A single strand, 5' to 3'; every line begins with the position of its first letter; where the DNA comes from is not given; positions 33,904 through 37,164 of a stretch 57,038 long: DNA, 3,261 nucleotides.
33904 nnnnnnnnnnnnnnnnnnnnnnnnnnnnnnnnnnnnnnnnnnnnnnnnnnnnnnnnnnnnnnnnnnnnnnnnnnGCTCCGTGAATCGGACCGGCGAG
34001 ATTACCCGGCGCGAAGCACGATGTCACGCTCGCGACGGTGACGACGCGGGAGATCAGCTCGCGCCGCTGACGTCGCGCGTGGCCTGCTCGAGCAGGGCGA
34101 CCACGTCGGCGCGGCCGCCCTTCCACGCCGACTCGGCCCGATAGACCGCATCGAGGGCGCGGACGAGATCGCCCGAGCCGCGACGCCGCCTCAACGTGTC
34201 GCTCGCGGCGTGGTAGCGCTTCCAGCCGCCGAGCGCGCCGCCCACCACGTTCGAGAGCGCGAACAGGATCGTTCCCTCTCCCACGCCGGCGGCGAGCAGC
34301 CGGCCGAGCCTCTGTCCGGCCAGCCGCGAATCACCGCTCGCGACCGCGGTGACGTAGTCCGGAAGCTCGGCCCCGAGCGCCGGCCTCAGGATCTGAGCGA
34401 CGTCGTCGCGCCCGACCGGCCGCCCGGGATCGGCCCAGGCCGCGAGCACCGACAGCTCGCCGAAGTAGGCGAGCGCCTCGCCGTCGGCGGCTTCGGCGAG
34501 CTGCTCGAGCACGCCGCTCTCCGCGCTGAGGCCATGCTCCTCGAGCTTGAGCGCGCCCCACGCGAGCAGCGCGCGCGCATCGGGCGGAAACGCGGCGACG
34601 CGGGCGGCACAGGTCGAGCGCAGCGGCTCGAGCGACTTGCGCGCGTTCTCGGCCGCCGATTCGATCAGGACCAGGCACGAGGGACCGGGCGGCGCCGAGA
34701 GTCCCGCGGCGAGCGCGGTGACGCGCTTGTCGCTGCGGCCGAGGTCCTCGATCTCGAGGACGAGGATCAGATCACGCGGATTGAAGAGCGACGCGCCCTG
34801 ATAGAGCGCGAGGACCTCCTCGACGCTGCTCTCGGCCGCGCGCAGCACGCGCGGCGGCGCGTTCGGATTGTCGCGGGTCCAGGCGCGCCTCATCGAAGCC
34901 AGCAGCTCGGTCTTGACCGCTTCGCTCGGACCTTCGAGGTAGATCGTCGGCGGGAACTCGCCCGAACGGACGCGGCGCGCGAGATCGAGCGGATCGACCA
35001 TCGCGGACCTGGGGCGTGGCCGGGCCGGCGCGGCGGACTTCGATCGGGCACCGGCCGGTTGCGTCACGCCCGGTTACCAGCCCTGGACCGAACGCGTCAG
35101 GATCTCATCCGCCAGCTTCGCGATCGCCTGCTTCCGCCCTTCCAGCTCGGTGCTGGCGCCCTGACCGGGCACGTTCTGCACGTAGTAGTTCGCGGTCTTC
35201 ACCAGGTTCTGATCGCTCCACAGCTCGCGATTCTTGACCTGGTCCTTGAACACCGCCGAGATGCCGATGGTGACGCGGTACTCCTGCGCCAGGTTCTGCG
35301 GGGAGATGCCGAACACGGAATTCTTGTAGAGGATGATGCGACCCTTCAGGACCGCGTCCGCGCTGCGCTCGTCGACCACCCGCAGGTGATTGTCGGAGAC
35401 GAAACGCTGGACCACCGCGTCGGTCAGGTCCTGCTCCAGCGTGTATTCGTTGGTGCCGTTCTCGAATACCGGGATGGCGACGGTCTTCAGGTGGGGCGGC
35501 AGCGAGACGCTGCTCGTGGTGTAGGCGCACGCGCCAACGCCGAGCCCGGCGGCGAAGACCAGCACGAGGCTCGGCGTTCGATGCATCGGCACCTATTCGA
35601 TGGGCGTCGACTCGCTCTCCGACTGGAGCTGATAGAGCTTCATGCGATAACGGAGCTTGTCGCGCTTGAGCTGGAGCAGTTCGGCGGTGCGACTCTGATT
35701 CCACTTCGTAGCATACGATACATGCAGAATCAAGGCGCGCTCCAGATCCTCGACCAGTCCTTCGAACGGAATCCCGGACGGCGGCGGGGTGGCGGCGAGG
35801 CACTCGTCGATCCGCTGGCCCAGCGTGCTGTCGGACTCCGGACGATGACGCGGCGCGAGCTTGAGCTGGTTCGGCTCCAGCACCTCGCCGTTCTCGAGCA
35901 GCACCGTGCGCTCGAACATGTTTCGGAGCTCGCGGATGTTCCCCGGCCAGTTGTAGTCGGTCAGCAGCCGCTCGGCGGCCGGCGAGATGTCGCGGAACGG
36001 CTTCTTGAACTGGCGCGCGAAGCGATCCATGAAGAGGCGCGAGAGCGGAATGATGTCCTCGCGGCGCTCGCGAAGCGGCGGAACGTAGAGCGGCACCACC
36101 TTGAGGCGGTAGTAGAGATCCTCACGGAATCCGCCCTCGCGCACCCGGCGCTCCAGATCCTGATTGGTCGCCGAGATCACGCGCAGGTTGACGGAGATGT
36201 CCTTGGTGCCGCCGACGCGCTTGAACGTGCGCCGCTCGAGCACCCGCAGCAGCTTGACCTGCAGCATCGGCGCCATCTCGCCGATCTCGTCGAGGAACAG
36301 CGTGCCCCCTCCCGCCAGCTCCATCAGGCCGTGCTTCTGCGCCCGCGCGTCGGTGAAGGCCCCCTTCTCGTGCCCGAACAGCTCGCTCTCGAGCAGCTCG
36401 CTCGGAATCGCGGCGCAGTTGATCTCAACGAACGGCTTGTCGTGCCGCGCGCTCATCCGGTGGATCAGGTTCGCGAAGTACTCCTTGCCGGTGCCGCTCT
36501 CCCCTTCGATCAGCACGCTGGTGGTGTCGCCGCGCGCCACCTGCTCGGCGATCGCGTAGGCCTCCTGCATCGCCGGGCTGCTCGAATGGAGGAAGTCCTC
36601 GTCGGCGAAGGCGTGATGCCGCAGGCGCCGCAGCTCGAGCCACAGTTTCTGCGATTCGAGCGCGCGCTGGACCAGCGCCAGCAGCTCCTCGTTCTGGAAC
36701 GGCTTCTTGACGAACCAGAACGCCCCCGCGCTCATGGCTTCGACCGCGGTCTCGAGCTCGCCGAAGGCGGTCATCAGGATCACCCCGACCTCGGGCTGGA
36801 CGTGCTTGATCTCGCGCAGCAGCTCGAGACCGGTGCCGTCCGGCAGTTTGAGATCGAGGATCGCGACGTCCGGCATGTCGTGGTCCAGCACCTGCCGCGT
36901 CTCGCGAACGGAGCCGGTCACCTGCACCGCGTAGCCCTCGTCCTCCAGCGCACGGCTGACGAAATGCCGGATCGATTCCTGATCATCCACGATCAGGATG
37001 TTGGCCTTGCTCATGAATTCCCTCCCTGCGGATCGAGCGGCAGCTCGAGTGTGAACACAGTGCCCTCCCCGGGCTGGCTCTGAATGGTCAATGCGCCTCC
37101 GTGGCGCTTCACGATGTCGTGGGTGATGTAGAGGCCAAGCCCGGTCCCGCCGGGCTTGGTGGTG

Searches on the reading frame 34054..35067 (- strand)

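Call 9: search_protein_families(library=pfam, proteins=[window:34054-35067:-])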
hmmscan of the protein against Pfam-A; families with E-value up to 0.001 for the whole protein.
window:34054-35067:- (337 aa): 0 families

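Call 11: search_protein_families(library=ncbifam, proteins=[window:34054-35067:-])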
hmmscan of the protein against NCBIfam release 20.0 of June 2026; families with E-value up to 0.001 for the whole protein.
window:34054-35067:- (337 aa): 1 family
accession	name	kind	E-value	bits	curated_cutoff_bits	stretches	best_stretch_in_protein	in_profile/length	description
TIGR01128.2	holA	equivalog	1.3e-19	70.7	80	1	46-273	6-237/316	DNA polymerase III subunit delta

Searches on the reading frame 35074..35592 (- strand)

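Call 9: search_protein_families(library=pfam, proteins=[window:35074-35592:-])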
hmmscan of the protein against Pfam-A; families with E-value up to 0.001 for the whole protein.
window:35074-35592:- (172 aa): 1 family
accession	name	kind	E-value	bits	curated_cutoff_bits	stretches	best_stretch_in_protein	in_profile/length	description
PF04390.17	LptE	-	1.1e-14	55.6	23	1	35-167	1-117/118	Lipopolysaccharide-assembly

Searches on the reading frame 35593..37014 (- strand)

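Call 9: search_protein_families(library=pfam, proteins=[window:35593-37014:-])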
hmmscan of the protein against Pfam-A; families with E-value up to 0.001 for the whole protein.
window:35593-37014:- (473 aa): 6 families
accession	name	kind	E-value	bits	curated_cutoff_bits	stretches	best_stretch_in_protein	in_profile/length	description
PF00158.32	Sigma54_activat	-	7.8e-70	234.4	20.2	1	144-309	3-167/168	Sigma-54 interaction domain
PF00072.30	Response_reg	-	7.2e-29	100.6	30.2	1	6-115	1-110/111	Response regulator receiver domain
PF25601.1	AAA_lid_14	-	2.5e-24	85.3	27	1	315-395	1-81/87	AAA+ ATPase lid domain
PF14532.12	Sigma54_activ_2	-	3.1e-20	73.2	25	1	146-314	4-138/138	Sigma-54 interaction domain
PF07728.20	AAA_5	-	4.3e-08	33.7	22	1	167-285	2-123/139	AAA domain (dynein-related subfamily)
PF02954.25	HTH_8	-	4.4e-07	30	22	1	421-460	2-41/42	Bacterial regulatory protein, Fis family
